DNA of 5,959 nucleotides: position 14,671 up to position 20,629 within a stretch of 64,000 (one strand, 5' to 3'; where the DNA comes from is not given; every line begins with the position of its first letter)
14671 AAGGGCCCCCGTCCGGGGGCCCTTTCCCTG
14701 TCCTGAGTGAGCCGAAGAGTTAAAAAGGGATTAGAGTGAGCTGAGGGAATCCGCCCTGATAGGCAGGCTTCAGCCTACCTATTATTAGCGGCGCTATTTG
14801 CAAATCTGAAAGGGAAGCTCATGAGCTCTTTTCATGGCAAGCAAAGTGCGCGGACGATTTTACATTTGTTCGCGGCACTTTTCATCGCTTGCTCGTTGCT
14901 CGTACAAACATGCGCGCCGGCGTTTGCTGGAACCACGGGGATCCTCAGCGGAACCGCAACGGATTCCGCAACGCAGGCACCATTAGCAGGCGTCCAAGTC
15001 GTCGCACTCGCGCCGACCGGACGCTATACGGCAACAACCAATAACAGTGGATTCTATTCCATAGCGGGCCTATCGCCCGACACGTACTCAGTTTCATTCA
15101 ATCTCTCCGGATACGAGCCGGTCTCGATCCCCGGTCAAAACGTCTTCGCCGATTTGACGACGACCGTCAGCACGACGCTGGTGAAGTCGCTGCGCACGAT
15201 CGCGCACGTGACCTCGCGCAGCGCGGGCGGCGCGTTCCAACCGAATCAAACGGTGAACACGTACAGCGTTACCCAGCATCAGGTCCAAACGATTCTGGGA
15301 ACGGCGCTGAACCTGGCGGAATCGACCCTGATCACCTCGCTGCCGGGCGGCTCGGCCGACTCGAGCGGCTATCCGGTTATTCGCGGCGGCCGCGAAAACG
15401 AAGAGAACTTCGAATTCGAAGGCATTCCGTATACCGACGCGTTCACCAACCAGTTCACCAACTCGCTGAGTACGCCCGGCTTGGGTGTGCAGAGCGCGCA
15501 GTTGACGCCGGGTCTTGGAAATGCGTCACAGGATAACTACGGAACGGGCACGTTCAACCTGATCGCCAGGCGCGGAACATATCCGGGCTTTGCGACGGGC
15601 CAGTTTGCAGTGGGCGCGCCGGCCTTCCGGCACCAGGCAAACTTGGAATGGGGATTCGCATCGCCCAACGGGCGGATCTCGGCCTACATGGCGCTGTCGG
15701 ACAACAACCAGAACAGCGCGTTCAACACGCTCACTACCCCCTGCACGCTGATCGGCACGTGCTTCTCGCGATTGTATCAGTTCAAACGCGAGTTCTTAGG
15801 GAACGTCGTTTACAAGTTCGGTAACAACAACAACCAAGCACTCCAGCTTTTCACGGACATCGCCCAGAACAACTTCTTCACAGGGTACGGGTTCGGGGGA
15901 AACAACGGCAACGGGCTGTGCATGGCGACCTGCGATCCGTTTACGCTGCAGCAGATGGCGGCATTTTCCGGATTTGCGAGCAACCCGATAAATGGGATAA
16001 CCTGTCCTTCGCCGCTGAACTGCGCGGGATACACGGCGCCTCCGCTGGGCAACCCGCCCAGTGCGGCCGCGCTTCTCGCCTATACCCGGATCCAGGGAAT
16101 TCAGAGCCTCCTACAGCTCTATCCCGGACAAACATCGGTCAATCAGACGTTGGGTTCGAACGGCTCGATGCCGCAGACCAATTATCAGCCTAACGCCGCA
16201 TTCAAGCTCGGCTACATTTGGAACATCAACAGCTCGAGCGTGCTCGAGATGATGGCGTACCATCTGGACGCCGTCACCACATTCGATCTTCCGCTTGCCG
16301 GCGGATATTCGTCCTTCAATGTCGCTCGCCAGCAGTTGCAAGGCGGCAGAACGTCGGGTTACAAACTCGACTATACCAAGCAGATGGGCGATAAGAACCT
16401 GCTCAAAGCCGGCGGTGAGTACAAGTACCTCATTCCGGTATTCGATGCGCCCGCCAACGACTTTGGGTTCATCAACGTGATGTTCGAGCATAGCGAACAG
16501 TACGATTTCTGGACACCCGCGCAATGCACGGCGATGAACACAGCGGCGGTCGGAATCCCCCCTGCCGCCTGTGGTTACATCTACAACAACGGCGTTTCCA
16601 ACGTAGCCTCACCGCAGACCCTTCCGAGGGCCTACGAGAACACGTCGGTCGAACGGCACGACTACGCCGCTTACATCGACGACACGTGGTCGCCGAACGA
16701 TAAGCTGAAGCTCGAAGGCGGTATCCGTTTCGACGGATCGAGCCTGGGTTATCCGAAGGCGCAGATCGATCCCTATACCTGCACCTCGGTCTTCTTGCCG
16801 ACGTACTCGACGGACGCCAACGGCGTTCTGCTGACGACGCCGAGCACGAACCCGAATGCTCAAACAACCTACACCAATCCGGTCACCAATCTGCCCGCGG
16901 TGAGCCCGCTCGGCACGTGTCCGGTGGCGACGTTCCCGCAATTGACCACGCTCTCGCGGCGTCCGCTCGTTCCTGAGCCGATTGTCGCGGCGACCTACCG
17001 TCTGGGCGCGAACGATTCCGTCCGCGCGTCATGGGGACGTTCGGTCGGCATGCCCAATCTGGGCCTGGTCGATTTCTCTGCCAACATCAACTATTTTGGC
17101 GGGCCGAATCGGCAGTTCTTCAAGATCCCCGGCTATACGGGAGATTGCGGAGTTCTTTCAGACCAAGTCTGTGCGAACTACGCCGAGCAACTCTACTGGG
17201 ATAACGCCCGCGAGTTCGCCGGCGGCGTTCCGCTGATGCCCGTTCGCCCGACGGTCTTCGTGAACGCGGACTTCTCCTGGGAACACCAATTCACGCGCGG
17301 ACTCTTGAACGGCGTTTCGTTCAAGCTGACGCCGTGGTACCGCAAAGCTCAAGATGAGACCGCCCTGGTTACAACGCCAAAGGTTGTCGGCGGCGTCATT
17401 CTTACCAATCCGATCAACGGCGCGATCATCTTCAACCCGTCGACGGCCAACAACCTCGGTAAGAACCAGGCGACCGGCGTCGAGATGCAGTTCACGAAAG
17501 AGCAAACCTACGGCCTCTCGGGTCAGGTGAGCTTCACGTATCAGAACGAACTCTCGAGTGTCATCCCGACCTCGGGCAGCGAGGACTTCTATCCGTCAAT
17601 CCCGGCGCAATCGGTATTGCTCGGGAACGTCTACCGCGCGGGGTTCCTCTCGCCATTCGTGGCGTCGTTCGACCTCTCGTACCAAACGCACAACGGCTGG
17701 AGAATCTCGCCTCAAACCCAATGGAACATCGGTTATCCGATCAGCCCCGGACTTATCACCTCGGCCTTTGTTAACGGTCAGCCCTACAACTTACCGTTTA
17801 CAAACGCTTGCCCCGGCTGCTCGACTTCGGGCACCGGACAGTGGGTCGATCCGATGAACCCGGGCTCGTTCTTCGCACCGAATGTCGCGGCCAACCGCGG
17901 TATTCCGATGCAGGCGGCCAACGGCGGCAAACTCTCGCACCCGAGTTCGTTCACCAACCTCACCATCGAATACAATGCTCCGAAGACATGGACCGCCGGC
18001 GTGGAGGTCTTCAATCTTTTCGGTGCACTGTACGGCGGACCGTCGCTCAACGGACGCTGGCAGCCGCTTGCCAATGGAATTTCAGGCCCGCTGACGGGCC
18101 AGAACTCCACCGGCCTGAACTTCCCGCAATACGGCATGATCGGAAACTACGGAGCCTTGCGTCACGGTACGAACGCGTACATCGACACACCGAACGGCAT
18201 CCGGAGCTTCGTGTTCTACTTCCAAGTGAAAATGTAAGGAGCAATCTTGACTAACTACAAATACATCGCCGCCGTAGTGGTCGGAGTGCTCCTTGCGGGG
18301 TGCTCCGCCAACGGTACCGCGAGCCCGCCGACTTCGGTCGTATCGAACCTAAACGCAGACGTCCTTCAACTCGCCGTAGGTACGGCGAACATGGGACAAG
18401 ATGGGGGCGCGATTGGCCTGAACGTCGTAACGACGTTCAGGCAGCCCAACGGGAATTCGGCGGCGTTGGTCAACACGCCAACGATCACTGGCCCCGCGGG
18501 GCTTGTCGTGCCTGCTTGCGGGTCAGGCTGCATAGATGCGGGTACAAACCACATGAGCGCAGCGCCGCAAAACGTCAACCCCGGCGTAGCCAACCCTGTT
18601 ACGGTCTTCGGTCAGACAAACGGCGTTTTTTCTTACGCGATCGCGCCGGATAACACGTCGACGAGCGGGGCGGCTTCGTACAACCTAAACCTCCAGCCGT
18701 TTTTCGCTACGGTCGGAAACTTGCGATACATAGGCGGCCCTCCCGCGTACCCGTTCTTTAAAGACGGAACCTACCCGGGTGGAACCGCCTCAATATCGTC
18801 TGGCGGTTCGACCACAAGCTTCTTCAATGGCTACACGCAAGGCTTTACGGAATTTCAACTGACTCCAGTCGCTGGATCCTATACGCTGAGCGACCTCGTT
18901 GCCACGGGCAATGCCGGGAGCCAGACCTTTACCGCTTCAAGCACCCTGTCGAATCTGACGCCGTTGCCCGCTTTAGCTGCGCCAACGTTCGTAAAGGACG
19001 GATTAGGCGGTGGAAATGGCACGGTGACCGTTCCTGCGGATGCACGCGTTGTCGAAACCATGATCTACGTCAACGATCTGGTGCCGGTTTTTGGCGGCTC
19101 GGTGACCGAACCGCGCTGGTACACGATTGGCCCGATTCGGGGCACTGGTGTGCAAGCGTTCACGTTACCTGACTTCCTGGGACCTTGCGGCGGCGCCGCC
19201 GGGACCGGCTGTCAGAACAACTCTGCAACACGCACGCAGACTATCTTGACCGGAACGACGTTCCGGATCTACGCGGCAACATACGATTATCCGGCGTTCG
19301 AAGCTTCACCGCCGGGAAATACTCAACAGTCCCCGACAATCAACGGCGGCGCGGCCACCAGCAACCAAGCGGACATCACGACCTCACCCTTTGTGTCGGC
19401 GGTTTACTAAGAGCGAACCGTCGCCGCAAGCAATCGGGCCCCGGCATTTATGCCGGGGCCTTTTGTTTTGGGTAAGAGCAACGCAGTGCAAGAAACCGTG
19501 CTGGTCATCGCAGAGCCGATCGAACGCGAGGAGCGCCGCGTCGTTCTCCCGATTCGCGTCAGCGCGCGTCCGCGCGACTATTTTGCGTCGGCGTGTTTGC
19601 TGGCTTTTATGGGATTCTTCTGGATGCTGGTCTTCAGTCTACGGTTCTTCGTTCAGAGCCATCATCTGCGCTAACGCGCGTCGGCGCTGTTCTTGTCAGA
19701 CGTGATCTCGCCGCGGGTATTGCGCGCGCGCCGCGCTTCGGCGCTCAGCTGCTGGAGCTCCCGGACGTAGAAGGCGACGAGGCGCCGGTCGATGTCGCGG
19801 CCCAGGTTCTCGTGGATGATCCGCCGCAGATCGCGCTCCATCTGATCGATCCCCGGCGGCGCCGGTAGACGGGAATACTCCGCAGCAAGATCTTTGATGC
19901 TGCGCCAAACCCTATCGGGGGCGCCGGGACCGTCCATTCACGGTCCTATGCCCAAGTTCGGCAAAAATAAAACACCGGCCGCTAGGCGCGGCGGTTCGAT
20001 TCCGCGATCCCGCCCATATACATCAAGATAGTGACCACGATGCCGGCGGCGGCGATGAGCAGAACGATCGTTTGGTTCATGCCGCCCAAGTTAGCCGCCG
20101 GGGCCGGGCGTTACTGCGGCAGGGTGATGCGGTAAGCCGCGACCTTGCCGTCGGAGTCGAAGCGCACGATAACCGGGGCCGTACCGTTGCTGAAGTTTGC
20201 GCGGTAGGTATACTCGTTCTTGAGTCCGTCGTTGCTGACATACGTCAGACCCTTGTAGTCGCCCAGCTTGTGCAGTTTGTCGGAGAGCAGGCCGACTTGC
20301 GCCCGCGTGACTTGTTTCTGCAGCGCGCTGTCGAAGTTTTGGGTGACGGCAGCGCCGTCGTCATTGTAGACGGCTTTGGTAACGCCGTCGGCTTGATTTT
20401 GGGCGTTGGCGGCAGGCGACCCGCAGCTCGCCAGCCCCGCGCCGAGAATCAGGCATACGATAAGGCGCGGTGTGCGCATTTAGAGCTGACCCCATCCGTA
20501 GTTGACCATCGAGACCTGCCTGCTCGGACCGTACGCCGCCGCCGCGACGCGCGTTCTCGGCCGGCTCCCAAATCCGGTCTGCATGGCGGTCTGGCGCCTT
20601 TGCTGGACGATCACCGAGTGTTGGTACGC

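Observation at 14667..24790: rpoB and rpoC are uncoupled by 10.1 kb of unrelated genes on both strands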

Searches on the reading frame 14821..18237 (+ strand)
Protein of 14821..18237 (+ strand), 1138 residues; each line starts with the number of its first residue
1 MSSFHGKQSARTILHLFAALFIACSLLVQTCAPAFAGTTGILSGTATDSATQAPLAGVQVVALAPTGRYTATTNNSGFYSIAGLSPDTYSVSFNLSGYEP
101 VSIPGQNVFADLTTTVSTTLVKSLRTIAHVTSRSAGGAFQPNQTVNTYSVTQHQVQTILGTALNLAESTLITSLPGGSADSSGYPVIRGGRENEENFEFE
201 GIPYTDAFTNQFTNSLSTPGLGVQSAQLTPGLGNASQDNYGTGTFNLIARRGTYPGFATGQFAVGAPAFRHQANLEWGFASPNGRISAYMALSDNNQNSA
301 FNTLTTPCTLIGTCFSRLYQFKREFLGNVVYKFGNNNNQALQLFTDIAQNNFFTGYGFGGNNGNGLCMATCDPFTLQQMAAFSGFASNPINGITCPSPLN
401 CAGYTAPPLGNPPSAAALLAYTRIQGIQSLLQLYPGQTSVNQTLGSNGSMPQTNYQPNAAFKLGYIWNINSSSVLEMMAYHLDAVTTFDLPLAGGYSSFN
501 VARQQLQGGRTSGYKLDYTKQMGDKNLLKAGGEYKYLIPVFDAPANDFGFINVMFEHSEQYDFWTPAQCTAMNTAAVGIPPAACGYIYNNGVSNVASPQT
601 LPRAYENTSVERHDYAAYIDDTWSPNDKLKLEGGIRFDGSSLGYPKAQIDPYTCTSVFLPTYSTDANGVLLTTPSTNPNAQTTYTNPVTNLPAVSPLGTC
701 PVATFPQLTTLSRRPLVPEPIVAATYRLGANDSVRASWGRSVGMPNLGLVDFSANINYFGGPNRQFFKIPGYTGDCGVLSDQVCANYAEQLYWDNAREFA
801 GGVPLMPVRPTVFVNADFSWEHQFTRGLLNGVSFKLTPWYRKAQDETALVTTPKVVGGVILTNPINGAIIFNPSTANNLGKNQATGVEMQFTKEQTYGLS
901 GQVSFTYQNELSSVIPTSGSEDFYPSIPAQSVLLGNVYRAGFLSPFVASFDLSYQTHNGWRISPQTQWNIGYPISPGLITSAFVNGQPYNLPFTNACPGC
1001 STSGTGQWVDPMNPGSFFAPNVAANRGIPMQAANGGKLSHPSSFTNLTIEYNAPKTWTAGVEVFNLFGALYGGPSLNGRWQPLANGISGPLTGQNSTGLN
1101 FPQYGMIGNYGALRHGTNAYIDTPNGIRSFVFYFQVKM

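Call 3: search_protein_families(library=pfam, proteins=[window:14821-18237:+], max_evalue=0.01)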
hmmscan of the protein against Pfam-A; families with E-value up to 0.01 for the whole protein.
window:14821-18237:+ (1138 aa): 4 families
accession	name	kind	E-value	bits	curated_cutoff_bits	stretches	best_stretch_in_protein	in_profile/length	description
PF13620.12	CarboxypepD_reg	-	6.9e-13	49.2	32.3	1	42-120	2-81/82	Carboxypeptidase regulatory-like domain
PF00593.30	TonB_dep_Rec_b-barrel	-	1.2e-11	45.6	27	1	491-1066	39-436/436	TonB dependent receptor-like, beta-barrel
PF13715.12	CarbopepD_reg_2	-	1.2e-06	28.9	32.2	1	42-104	1-61/88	CarboxypepD_reg-like domain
PF17210.9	SdrD_B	-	0.00092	19.8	29.7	1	50-97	19-69/112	SdrD B-like domain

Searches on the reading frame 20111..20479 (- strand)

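Call 3: search_protein_families(library=pfam, proteins=[window:20111-20479:-], max_evalue=0.01)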
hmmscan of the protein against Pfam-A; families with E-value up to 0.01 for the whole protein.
window:20111-20479:- (122 aa): 2 families
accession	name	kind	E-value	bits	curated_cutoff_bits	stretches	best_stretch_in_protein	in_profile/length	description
PF13026.12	DUF3887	-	9e-05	23.5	31.8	1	37-114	8-89/91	Protein of unknown function (DUF3887)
PF12698.13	ABC2_membrane_3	-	0.0091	15.6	31.6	1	7-108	9-106/347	ABC-2 family transporter protein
